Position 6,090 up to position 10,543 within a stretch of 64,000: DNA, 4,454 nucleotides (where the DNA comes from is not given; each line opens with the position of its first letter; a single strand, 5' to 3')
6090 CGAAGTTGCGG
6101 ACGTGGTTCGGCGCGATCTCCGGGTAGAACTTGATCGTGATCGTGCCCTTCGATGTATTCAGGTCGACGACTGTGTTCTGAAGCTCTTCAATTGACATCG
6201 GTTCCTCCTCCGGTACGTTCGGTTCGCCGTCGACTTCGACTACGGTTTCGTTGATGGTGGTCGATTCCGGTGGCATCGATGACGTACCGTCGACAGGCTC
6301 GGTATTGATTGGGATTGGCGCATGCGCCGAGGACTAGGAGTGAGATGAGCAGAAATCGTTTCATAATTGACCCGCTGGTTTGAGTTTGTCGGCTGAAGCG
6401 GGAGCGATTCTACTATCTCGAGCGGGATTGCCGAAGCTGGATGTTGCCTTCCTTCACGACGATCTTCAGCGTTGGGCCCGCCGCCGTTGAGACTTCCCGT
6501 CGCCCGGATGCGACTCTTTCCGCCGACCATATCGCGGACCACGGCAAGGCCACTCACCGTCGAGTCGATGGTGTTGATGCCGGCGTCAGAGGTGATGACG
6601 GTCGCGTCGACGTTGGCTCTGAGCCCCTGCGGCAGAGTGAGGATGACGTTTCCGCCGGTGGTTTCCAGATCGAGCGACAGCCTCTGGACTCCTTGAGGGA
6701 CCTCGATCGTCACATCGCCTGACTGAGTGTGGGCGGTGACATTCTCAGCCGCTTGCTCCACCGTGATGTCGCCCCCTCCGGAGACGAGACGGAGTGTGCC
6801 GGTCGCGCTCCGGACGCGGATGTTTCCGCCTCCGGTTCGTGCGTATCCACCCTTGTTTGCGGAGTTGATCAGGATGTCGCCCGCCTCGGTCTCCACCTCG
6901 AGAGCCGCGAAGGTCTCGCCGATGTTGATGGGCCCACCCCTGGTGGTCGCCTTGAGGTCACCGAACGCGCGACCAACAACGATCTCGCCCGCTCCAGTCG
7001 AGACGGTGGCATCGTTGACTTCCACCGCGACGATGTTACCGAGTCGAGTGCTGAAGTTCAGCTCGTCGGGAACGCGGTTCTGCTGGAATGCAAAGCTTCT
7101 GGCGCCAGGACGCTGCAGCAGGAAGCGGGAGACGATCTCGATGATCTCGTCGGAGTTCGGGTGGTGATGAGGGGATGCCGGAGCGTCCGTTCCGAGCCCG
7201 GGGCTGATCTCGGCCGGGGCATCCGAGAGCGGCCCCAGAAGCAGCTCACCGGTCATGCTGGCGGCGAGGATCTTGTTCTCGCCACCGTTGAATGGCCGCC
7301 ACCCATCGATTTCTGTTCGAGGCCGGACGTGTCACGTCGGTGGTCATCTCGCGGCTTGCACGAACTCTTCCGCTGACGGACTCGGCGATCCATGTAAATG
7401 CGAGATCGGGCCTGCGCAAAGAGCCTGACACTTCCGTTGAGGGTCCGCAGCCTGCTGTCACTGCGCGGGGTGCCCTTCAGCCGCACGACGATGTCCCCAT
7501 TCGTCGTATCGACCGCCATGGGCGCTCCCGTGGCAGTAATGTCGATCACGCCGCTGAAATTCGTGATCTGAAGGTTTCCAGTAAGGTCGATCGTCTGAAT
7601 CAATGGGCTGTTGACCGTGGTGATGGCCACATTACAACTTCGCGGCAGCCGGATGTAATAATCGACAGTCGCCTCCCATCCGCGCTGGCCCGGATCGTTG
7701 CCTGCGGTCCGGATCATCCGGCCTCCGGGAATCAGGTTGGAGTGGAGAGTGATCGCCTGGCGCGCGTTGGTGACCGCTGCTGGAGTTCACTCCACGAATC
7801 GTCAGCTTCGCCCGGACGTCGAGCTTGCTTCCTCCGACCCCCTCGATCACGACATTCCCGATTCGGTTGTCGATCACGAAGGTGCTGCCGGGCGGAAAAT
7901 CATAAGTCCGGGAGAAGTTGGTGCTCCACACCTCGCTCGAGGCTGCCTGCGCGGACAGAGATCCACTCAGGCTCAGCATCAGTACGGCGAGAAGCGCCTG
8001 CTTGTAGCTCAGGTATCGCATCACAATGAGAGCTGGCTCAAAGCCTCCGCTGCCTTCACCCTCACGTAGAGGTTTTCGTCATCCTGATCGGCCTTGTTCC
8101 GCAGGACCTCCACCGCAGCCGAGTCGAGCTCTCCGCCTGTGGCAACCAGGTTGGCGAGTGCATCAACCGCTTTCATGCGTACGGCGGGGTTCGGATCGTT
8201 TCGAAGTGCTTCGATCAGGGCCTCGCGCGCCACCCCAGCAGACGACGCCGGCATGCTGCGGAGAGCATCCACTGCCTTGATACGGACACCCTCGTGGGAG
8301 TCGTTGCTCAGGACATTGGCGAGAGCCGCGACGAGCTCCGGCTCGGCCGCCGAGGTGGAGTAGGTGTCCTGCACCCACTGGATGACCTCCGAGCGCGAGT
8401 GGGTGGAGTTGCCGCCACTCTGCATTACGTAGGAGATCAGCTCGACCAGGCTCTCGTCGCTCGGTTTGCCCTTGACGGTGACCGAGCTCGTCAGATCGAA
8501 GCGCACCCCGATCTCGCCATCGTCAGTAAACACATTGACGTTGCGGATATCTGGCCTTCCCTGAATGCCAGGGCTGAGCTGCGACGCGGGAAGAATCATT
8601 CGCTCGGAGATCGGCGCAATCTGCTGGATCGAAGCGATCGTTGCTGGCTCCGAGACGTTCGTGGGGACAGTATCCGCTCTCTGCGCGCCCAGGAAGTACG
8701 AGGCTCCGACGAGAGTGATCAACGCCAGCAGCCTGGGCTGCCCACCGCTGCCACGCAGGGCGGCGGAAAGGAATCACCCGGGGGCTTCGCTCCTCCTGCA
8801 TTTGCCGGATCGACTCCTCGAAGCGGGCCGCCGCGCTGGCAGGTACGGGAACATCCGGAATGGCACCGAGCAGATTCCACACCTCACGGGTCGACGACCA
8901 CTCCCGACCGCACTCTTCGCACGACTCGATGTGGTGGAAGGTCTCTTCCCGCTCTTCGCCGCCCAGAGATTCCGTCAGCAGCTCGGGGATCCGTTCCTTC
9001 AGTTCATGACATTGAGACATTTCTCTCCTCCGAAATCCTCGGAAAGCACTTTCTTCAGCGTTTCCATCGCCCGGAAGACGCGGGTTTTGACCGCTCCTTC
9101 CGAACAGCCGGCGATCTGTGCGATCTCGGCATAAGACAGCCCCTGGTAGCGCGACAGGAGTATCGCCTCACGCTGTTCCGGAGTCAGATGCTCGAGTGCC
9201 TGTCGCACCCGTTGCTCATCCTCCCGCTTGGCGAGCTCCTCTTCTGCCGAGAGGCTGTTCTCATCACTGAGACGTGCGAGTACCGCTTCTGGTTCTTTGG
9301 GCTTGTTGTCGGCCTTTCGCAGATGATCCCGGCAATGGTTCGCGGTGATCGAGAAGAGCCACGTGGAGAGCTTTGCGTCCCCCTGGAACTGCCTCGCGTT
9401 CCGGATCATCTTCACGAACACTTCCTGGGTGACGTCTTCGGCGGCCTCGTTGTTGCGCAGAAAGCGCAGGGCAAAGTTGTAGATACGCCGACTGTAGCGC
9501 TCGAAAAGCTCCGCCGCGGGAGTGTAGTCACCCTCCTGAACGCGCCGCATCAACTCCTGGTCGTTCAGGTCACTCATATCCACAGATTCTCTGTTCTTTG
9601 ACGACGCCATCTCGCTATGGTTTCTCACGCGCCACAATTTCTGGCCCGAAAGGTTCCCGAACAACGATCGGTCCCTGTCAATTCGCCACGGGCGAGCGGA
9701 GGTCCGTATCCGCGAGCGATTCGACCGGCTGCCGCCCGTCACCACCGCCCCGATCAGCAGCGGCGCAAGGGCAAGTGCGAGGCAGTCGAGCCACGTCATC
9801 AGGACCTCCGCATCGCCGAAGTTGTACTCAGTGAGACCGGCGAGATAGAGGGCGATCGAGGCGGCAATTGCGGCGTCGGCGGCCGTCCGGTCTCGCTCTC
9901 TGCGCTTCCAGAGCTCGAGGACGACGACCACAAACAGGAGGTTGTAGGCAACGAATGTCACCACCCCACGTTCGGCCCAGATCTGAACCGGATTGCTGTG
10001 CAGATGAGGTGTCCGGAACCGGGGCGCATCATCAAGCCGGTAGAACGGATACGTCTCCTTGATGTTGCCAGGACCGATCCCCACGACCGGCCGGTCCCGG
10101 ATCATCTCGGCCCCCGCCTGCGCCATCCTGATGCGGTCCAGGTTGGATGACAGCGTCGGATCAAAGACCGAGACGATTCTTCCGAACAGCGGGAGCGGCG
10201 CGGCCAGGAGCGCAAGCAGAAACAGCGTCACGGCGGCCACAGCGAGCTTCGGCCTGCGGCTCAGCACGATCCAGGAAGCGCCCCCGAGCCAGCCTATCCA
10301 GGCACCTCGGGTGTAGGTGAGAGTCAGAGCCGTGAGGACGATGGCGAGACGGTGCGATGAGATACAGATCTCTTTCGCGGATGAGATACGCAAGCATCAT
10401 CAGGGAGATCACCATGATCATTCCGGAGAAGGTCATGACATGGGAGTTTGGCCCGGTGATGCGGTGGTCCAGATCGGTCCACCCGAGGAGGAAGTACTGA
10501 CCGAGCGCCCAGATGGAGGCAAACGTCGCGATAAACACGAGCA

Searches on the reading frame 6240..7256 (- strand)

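Call 39: search_protein_families(library=pfam, proteins=[window:6240-7256:-], max_evalue=0.00001)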
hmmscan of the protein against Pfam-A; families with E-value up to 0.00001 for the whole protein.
window:6240-7256:- (338 aa): 1 family
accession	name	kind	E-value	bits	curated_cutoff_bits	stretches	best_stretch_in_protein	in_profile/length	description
PF13349.12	DUF4097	-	3.4e-11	43.4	22.9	1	80-207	77-211/247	Toastrack DUF4097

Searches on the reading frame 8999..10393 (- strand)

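Call 39: search_protein_families(library=pfam, proteins=[window:8999-10393:-], max_evalue=0.00001)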
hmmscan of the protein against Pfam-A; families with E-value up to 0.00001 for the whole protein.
window:8999-10393:- (464 aa): 5 families
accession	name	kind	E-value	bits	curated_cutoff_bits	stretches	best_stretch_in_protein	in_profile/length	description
PF04542.20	Sigma70_r2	-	3.2e-20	72.1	24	1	296-362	1-69/71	Sigma-70 region 2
PF08281.18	Sigma70_r4_2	-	6.7e-20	70.9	25.7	1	394-446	2-54/54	Sigma-70, region 4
PF04932.20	Wzy_C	-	5.4e-17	62.4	31.7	1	17-150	4-148/149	O-Antigen ligase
PF04545.22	Sigma70_r4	-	3.3e-13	49.4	24.1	1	399-448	1-50/50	Sigma-70, region 4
PF07638.17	Sigma70_ECF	-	1e-09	39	21.1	1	280-439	6-172/185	ECF sigma factor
